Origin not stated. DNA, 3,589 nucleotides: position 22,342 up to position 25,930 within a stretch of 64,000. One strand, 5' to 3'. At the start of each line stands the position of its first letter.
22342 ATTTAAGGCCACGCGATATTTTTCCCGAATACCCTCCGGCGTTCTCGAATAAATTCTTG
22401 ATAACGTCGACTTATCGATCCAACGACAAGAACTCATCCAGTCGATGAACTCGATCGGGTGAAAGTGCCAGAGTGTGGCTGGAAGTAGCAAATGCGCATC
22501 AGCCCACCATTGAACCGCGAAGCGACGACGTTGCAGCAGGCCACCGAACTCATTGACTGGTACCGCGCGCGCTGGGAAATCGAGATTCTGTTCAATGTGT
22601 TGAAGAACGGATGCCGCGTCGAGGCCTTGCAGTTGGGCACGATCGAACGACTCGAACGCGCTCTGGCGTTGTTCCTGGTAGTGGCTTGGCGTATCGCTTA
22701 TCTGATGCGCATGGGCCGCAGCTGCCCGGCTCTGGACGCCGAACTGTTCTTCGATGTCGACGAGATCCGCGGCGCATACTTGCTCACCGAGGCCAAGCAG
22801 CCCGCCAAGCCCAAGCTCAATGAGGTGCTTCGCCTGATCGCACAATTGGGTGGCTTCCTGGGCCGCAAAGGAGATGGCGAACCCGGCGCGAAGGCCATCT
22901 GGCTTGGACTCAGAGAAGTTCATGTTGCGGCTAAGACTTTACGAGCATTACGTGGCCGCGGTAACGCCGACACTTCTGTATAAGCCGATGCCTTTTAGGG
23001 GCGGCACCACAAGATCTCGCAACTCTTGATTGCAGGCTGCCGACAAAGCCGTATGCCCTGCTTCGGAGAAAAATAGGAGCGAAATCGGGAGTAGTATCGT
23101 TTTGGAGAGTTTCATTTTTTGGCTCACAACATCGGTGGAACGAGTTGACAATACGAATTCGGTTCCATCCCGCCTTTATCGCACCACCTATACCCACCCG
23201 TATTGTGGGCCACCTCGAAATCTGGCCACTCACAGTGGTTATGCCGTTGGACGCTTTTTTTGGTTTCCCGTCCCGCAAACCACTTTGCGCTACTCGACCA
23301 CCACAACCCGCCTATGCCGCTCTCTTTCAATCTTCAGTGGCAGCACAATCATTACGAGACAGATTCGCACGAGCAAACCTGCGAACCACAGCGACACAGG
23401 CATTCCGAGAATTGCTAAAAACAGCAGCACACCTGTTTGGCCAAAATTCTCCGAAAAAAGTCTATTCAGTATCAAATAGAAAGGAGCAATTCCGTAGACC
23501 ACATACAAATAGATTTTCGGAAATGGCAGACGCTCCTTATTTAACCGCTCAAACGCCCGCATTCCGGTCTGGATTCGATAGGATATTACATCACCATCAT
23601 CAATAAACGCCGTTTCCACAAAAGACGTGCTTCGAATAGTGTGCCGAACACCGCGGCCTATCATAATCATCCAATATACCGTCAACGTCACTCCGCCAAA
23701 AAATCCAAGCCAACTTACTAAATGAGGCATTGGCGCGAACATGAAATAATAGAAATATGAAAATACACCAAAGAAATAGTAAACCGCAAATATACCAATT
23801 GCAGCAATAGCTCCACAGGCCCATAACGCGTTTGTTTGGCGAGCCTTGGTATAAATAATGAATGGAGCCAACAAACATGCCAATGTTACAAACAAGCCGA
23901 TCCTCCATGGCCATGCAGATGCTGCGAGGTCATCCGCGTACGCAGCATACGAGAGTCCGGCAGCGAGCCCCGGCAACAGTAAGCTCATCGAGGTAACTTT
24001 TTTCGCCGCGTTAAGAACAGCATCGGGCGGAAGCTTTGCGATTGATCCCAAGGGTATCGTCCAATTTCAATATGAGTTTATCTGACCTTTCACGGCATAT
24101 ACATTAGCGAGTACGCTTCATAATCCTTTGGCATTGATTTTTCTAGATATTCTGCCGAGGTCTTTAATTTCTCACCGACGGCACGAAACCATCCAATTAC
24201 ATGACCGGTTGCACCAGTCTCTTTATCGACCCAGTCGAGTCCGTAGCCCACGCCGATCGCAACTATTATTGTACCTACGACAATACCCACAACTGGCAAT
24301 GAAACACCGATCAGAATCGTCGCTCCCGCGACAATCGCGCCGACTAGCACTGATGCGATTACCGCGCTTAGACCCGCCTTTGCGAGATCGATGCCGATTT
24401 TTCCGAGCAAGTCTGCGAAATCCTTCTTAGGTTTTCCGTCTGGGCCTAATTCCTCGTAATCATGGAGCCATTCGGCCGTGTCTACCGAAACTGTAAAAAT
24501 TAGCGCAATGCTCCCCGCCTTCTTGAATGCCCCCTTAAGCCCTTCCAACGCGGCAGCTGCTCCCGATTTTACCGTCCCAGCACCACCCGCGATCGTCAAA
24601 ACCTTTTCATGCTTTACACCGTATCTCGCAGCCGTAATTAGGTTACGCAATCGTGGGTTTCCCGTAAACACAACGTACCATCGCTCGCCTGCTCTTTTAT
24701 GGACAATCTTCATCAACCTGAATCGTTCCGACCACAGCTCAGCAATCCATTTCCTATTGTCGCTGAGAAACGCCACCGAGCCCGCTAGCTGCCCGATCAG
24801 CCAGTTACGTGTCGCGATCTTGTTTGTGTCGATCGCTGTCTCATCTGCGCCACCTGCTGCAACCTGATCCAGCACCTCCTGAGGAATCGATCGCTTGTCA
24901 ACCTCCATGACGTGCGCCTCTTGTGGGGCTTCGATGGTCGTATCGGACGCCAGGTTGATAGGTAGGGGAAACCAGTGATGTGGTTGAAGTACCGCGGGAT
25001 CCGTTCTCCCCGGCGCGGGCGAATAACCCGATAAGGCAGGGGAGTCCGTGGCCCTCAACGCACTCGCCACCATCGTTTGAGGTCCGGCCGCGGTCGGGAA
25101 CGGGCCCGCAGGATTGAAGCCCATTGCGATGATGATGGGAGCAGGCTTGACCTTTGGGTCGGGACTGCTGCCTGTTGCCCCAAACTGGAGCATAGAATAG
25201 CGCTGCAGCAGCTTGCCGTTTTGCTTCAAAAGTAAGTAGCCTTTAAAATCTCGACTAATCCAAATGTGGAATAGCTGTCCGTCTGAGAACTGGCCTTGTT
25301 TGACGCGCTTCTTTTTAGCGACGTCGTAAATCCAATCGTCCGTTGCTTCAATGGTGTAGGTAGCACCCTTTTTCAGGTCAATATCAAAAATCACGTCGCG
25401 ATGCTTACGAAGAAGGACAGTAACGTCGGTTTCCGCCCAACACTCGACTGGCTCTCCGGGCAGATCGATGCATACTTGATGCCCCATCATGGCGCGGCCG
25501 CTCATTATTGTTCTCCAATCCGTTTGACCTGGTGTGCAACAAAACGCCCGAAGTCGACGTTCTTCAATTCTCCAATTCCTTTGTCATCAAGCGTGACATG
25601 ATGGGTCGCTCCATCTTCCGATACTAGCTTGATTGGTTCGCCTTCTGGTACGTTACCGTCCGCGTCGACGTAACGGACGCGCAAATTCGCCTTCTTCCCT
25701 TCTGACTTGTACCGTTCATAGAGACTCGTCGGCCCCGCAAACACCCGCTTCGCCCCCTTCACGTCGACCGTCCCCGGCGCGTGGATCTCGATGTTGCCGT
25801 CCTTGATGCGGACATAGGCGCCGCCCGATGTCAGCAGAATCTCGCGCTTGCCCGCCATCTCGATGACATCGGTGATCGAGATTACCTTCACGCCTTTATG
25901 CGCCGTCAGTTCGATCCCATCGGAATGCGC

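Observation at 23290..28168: VgrG-coupled candidate T6SS effector of unrecognised family with a polytopic membrane immunity partner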

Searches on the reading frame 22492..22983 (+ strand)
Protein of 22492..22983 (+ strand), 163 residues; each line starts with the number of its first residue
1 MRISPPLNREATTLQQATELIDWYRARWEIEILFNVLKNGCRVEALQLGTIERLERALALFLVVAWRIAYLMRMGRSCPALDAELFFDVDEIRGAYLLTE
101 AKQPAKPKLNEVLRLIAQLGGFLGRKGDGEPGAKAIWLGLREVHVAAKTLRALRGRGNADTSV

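Call 77: search_protein_families(library=pfam, proteins=[window:22492-22983:+], max_evalue=0.01)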
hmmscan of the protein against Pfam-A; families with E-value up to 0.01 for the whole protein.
window:22492-22983:+ (163 aa): 2 families
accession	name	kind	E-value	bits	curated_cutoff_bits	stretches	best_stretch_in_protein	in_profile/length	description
PF02281.22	Dimer_Tnp_Tn5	-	1.4e-31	109.2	26.7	1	63-154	1-93/99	Transposase Tn5 dimerisation domain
PF01609.27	DDE_Tnp_1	-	4.5e-06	27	23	1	14-61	147-194/200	Transposase DDE domain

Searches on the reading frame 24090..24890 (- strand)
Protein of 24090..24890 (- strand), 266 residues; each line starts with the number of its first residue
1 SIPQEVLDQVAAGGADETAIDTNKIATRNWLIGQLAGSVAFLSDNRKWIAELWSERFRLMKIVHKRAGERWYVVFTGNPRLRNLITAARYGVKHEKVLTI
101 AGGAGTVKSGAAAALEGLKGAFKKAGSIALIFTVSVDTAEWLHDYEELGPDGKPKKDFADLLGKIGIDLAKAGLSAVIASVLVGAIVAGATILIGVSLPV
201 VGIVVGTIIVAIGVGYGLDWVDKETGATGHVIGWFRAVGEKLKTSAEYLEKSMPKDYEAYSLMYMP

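Call 67: search_protein_families(library=pfam, proteins=[window:24090-24890:-], max_evalue=10)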
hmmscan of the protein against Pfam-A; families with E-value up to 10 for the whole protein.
window:24090-24890:- (266 aa): 1 family
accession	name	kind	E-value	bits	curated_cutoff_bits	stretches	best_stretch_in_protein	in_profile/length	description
PF17091.10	Inovirus_G7P_1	-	0.085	13.3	27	0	31-42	23-34/38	Inovirus G7P protein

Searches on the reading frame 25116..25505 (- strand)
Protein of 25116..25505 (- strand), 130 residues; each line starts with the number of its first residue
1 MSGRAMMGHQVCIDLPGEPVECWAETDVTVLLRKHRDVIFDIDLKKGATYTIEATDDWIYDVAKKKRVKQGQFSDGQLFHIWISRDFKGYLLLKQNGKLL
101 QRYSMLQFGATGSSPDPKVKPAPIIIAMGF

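Call 88: predict_structure(alignment_id=A4)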
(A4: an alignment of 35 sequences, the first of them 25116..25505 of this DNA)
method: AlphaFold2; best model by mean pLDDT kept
length: 130 residues; sequences in the alignment: 35
mean_pLDDT: 89.1   pTM: 0.81
mean pLDDT of the five models: 89.1, 88.8, 88.4, 86.8, 86.7
residues with pLDDT >= 90: 86; 70-90: 31; 50-70: 12; < 50: 1
segments of 3 or more residues with pLDDT < 50: none
pLDDT, mean of each block of 10 residues (from residue 1): 61 89 75 94 96 97 97 97 94 97 88 82 91
secondary structure, 60 per line:
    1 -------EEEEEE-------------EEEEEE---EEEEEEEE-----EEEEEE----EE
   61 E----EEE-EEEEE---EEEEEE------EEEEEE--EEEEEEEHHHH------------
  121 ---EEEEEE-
elements in order: E8-13 E27-32 E36-43 E49-54 E59-61 E66-68 E70-74 E78-83 E90-95 E98-104 H105-108 E124-129
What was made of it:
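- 25116..25484 (-): Effector N-terminal beta-sandwich domain (residues 8-130; invariant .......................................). Proposed spike-loading domain. AF2 pLDDT 89, pTM 0.81 (call 88).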

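Call 91: fold_search(model_id=the predicted structure, library=pdb)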
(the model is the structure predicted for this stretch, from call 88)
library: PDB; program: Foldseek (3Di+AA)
matches with E <= 10: 1029; with E <= 0.001: 0
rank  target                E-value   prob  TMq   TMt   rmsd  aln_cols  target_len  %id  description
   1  7b5i_AB               2.4e-02  0.33  0.21  0.10  14.5       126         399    9  Cryo-EM structure of the contractile injection system cap complex from Anabaena PCC7120 (released 2022-02-23)
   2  8qu8_A                2.6e-02  0.89  0.32  0.30   7.5       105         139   10  PROTAC-mediated complex of KRAS with VHL/Elongin-B/Elongin-C/Cullin-2/Rbx1 (released 2023-12-06)
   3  6fwv_B                3.4e-02  0.77  0.34  0.11   7.2       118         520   12  The Bacillus anthracis TIE protein (released 2018-08-08)
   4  5hts_F                3.6e-02  0.75  0.37  0.23  10.3       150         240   11  Crystal structure of shaft pilin spaA from Lactobacillus rhamnosus GG - D295N mutant (released 2016-07-20)
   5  6fwv_A                3.6e-02  0.75  0.34  0.11   7.3       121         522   12  The Bacillus anthracis TIE protein (released 2018-08-08)
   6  5v3s_A                3.9e-02  0.99  0.36  0.32   4.7        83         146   14  Crystal structure of IP-1A from Alcaligenes faecalis at 1.8A resolution (released 2017-06-14)
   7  6n0a_A                3.9e-02  0.75  0.37  0.20  10.5       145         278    9  Structure of the major pilin protein (T-18.1) from Streptococcus pyogenes serotype MGAS8232 (released 2019-04-17)
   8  6n0a_B                4.3e-02  0.47  0.31  0.18  11.5       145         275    8  Structure of the major pilin protein (T-18.1) from Streptococcus pyogenes serotype MGAS8232 (released 2019-04-17)
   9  8qox_B                4.6e-02  0.66  0.33  0.13   8.7       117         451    8  Two-component assembly of SlaA and SlaB S-layer proteins of Sulfolobus acidocaldarius (released 2024-02-21)
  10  5v3s_B                4.9e-02  0.98  0.35  0.33   4.8        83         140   13  Crystal structure of IP-1A from Alcaligenes faecalis at 1.8A resolution (released 2017-06-14)
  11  8zv8_C                5.2e-02  0.92  0.37  0.37   6.5       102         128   14  Crystal structure of VHL-EloB-EloC in complex with a fragment compound 7HC_2 (D7) (released 2024-12-18)
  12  8x8k_C                5.2e-02  0.44  0.27  0.32   8.1       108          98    9  Crystal structure of STBD1 CBM20 domain in complex with maltotetraose (released 2024-09-18)
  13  4h40_A                5.2e-02  0.33  0.25  0.14  13.2       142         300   13  Crystal structure of a putative cell adhesion protein (BF2867) from Bacteroides fragilis NCTC 9343 at 2.57 A resolutio (released 2012-10-03)
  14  4bkt_F                5.5e-02  0.90  0.36  0.34   6.4       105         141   12  von Hippel Lindau protein:ElonginB:ElonginC complex, in complex with (2S,4R)-N-methyl-1-[2-(3-methyl-1,2-oxazol-5-yl)e (released 2013-11-27)
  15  8zvj_C                6.5e-02  0.90  0.37  0.36   6.5       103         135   14  Crystal structure of VHL-EloB-EloC in complex with a fragment compound 7HC_1(DE22) (released 2024-12-18)
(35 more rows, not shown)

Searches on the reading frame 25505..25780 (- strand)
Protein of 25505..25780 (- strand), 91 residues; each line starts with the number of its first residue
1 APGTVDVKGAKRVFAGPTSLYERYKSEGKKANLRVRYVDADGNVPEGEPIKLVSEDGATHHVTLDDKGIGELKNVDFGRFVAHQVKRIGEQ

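Call 67: search_protein_families(library=pfam, proteins=[window:25505-25780:-], max_evalue=10)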
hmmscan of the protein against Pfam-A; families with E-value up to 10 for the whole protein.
window:25505-25780:- (91 aa): 1 family
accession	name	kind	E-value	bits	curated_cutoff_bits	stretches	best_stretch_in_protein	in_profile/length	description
PF02369.22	Big_1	-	0.14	12.7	34.9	1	30-61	18-48/93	Bacterial Ig-like domain (group 1)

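Call 94: search_solved_structures(query=A5, max_evalue=10, show_alignments=2)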
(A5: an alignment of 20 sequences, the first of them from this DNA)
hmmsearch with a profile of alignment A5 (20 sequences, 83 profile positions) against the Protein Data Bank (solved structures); distinct sequences matched with E-value up to 10: 6.
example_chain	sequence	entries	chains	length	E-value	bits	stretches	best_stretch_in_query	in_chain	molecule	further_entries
7dm0_A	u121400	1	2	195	0.043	17.2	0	41-67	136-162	Biofilm-associated surface protein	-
4e9l_A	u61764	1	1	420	0.43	14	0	22-64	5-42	Attaching and effacing protein, pathogenesis factor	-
9ofn_1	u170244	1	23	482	0.63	13.5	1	28-62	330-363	FliC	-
10ps_A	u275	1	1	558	1.6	12.2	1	31-77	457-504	Serine-aspartate repeat-containing protein D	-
6xx1_A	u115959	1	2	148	1.9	12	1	12-48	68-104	Cellulose binding domain-containing protein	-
6xx1_C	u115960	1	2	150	2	11.9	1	12-48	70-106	Cellulose binding domain-containing protein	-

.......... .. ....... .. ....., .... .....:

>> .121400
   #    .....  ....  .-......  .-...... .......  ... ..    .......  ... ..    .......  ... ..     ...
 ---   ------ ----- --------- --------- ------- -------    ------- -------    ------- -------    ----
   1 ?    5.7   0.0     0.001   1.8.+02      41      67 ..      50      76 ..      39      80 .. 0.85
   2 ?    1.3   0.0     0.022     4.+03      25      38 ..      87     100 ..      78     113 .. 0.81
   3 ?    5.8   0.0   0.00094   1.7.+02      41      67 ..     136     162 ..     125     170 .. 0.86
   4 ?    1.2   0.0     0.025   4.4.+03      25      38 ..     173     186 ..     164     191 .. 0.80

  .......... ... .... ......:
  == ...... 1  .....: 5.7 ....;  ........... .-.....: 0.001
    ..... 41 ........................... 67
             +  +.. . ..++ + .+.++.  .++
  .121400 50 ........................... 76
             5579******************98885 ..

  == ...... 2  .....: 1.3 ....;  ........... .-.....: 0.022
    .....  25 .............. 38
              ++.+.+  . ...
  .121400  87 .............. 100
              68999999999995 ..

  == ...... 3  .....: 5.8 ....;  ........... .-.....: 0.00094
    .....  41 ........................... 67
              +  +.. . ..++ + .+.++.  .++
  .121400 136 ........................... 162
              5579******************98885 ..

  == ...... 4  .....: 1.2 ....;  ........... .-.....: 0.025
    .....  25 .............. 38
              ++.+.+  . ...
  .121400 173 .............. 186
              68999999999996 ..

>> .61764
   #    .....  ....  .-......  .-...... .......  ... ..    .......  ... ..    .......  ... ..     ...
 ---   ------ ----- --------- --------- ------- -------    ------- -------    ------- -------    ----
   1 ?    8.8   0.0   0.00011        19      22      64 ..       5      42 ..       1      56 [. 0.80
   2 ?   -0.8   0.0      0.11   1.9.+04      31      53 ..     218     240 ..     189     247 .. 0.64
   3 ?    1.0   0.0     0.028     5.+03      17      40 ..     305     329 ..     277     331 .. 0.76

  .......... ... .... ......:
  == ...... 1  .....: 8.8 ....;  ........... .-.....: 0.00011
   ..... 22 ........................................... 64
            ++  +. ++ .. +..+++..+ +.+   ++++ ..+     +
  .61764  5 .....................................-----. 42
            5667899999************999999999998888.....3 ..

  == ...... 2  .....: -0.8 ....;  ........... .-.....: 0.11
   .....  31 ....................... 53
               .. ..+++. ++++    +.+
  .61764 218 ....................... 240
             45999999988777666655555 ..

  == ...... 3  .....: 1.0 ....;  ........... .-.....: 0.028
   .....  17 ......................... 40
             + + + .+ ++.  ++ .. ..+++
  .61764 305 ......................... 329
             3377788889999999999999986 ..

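Call 95: search_protein_families(library=pfam, alignment_id=A5, max_evalue=1)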
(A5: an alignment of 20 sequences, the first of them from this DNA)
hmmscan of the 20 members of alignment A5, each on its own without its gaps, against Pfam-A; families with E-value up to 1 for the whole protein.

A. member 1, seq(82 aa): 1 family
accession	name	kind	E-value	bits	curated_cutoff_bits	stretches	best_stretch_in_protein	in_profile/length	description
PF02369.22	Big_1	-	0.12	13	34.9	1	21-52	18-48/93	Bacterial Ig-like domain (group 1)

B. families by the number of members that match (of 20 scanned): 13 families
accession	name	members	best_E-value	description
PF02369.22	Big_1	4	0.0048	Bacterial Ig-like domain (group 1)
PF24755.2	SpoVR_C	2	0.1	SpoVR-like C-terminal domain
PF22414.1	Hia_Tpr_ring_dom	2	0.12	Trimeric autotransporter adhesin, Trp ring domain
PF23926.2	LtfC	1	0.019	LtfC-like, beta-sandwich domain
PF18877.6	SSSPR-51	1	0.028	SSSPR-51 domain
PF21504.2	FLIC_barrel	1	0.039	Flagellin, barrel domain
PF16136.10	NLS_NINJA_AFP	1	0.049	Putative nuclear localisation signal in Ninja/AFP proteins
PF17802.7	SpaA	1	0.085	Prealbumin-like fold domain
PF09134.16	Invasin_D3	1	0.11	Invasin, domain 3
PF17789.7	MG4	1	0.13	Macroglobulin domain MG4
PF16318.11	DUF4957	1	0.19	Domain of unknown function (DUF4957)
PF06162.17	PgaPase_1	1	0.21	Putative pyroglutamyl peptidase PgaPase_1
PF17219.8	YAF2_RYBP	1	0.28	Yaf2/RYBP C-terminal binding motif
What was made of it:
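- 25508..25696 (-): VgrG C-terminal module (residues ~825-887; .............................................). Proposed docking site for the effector N-domain. Only sub-threshold Big_1 / prealbumin-like hits were found, so the fold is not established (calls 94, 95).
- On Transthyretin-like (TTR) spike extension: Only sub-threshold hits were found: Big_1 in 4 of 20 members (best E 0.0048), SpaA prealbumin-like in 1 of 20 (E 0.085), and intimin and Bap Ig-like domains in the PDB (E 0.04-0.4) (calls 94, 95).
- Closest known: Adaptor-free loading of Tle1 on the C-terminal transthyretin-like. Different: The module here gave only sub-threshold Big_1 / prealbumin-like hits, so a TTR fold is not shown (calls 94, 95).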
